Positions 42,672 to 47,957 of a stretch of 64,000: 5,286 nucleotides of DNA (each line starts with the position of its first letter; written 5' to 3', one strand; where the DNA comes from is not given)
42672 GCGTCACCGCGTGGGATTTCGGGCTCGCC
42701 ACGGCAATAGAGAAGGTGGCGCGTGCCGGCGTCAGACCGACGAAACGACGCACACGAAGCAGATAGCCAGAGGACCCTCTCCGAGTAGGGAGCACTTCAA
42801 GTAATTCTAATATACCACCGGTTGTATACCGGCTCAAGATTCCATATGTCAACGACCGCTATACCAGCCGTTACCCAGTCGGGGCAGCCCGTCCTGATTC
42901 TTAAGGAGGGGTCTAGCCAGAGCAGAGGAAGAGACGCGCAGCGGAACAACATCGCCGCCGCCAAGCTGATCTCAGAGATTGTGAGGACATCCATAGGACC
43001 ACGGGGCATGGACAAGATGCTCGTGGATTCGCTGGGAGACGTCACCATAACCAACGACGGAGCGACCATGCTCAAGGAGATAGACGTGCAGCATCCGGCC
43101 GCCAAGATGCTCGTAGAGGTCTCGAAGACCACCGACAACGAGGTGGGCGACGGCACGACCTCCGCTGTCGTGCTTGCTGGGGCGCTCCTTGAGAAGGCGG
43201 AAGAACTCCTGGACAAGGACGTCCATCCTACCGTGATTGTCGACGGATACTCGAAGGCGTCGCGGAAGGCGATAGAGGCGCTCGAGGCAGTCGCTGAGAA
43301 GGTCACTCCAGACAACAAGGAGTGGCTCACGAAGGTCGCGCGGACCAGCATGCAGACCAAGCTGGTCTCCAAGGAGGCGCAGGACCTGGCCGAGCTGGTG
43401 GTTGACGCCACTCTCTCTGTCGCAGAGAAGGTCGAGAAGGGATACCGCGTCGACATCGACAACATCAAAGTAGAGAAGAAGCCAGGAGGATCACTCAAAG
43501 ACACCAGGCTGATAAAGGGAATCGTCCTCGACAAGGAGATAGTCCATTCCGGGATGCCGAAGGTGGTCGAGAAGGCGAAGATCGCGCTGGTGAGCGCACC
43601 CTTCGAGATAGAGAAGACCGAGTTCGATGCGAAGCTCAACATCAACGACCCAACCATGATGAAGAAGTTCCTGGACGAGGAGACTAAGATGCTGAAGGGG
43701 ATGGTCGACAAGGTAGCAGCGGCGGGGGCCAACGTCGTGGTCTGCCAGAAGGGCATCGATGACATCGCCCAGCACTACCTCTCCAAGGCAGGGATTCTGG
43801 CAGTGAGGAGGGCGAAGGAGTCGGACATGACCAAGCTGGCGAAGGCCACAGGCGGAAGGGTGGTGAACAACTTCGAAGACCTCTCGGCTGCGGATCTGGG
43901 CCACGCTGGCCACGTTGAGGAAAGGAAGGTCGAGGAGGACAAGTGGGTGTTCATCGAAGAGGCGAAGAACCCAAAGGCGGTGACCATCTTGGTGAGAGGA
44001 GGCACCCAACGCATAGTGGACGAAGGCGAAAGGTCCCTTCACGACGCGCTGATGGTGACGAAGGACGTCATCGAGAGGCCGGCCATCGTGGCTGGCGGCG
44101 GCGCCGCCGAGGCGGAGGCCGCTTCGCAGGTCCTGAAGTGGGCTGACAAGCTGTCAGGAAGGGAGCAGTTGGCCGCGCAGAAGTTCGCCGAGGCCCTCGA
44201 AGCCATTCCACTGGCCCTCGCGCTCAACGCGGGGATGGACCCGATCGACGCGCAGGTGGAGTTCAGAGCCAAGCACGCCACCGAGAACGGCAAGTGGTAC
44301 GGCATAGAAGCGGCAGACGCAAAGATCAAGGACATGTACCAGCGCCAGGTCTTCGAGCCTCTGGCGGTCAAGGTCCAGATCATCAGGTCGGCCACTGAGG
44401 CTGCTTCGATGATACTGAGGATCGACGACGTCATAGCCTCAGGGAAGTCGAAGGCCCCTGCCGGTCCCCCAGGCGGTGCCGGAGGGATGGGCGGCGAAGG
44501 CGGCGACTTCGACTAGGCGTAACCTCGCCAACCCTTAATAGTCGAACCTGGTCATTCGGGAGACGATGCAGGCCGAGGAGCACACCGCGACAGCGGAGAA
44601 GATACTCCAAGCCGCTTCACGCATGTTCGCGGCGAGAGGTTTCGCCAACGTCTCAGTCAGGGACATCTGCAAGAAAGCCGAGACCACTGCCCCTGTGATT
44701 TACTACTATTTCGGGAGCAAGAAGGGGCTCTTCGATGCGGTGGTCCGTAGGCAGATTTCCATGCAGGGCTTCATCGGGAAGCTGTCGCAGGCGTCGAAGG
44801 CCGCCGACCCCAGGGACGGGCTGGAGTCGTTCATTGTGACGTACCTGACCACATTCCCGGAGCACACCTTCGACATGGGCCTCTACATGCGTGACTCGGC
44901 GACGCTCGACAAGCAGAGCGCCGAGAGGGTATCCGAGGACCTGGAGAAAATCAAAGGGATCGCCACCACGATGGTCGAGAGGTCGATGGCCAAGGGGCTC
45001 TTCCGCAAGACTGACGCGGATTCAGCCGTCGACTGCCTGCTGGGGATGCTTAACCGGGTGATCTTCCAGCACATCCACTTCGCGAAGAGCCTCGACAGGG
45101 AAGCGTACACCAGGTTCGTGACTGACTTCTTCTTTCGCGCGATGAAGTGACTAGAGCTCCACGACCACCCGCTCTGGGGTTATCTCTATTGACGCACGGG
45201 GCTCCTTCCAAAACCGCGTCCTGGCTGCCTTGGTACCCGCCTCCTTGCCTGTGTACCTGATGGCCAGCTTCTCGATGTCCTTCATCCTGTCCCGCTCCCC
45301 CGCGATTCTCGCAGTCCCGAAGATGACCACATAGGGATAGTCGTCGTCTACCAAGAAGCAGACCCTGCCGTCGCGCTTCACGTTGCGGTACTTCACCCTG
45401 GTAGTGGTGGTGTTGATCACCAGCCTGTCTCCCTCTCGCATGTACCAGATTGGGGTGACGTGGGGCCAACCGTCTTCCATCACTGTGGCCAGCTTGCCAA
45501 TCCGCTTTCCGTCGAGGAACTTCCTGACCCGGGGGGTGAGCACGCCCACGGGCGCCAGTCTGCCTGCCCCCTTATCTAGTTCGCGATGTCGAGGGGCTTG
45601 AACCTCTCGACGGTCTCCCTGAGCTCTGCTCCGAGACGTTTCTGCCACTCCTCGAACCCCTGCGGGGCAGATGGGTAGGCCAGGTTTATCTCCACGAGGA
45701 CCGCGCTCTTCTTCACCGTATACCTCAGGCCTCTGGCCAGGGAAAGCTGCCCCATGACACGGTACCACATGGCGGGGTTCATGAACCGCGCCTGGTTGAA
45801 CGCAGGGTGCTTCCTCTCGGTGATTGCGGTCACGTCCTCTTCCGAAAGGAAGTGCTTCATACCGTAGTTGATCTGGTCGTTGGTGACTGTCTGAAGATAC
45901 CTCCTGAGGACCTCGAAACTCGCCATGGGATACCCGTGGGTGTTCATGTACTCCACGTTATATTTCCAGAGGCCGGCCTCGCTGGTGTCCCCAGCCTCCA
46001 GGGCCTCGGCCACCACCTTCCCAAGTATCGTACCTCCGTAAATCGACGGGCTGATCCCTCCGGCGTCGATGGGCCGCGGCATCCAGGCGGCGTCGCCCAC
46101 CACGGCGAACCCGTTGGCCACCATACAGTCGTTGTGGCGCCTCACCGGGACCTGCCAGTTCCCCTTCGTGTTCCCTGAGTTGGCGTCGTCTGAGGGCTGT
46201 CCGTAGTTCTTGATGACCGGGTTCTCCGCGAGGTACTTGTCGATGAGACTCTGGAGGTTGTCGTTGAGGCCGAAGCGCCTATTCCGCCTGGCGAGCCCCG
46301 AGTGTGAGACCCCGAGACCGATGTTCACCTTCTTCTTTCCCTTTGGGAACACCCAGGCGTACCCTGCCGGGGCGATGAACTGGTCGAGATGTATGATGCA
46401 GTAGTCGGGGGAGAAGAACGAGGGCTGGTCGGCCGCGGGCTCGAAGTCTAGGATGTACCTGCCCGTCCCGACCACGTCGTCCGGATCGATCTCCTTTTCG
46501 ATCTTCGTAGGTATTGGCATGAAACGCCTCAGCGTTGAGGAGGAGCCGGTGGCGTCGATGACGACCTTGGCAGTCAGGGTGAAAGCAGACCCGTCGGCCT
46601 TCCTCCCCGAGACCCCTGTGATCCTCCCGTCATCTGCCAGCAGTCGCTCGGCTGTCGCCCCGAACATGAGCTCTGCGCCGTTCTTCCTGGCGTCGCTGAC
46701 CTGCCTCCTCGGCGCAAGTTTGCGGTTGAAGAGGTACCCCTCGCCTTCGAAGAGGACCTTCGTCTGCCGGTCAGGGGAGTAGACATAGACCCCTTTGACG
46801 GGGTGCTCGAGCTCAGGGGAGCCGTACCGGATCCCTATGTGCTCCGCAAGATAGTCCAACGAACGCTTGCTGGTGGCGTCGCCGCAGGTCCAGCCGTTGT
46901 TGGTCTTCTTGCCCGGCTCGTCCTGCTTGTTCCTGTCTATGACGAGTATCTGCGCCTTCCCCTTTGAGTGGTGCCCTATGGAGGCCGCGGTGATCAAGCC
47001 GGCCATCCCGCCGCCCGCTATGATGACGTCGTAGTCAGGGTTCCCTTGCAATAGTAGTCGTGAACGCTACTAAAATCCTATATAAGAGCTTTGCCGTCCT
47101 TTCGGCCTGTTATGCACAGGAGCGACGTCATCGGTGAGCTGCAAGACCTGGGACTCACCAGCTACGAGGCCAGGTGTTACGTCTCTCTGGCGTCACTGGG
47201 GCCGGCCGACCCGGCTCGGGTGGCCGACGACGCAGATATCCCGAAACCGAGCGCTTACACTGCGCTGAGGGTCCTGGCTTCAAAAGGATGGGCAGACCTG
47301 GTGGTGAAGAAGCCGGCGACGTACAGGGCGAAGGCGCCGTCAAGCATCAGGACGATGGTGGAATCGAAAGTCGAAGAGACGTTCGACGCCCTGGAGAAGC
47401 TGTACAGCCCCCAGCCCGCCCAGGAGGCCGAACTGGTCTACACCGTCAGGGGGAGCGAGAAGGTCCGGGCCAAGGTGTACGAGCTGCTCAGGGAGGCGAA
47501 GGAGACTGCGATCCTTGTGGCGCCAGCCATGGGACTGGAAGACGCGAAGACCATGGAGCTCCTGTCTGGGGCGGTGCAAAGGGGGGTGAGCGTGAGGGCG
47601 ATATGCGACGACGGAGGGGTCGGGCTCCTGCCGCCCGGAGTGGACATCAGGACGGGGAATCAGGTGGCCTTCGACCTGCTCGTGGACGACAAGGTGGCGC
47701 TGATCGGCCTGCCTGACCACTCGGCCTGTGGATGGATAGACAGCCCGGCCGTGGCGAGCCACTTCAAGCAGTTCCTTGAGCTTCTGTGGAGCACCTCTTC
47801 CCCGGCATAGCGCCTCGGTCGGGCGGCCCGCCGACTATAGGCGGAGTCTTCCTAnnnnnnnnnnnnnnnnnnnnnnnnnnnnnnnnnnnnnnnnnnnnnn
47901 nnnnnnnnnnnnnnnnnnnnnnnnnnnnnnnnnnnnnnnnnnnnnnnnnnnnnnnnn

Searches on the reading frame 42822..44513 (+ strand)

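Call 76: search_protein_families(library=pfam, proteins=[window:42822-44513:+], max_evalue=0.00001)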
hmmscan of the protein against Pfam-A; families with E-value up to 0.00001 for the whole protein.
window:42822-44513:+ (564 aa): 1 family
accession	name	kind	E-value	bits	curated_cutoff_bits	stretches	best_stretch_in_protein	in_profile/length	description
PF00118.29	Cpn60_TCP1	-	1.7e-185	617.8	34.3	1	50-540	1-488/490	TCP-1/cpn60 chaperonin family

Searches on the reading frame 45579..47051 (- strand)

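Call 76: search_protein_families(library=pfam, proteins=[window:45579-47051:-], max_evalue=0.00001)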
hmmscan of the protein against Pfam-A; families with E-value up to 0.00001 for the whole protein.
window:45579-47051:- (491 aa): 4 families
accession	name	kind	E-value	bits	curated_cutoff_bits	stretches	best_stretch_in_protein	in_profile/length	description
PF22578.2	GGR_cat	-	3.7e-14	52.8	27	1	214-272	16-70/88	Geranylgeranyl reductase catalytic domain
PF01494.25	FAD_binding_3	-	3.4e-09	36.8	22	1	6-195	1-184/349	FAD binding domain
PF01266.30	DAO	-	6e-09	36.3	27.9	0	111-175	149-209/353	FAD dependent oxidoreductase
PF00890.30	FAD_binding_2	-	3.3e-07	30.3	20.4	0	119-173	150-206/414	FAD binding domain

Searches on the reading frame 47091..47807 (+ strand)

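Call 76: search_protein_families(library=pfam, proteins=[window:47091-47807:+], max_evalue=0.00001)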
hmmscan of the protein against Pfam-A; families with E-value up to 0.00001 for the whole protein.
window:47091-47807:+ (239 aa): 1 family
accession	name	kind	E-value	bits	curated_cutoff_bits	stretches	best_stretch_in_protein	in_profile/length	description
PF01978.25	TrmB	-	7e-18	64.7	25.6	1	17-83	1-67/68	Sugar-specific transcriptional regulator TrmB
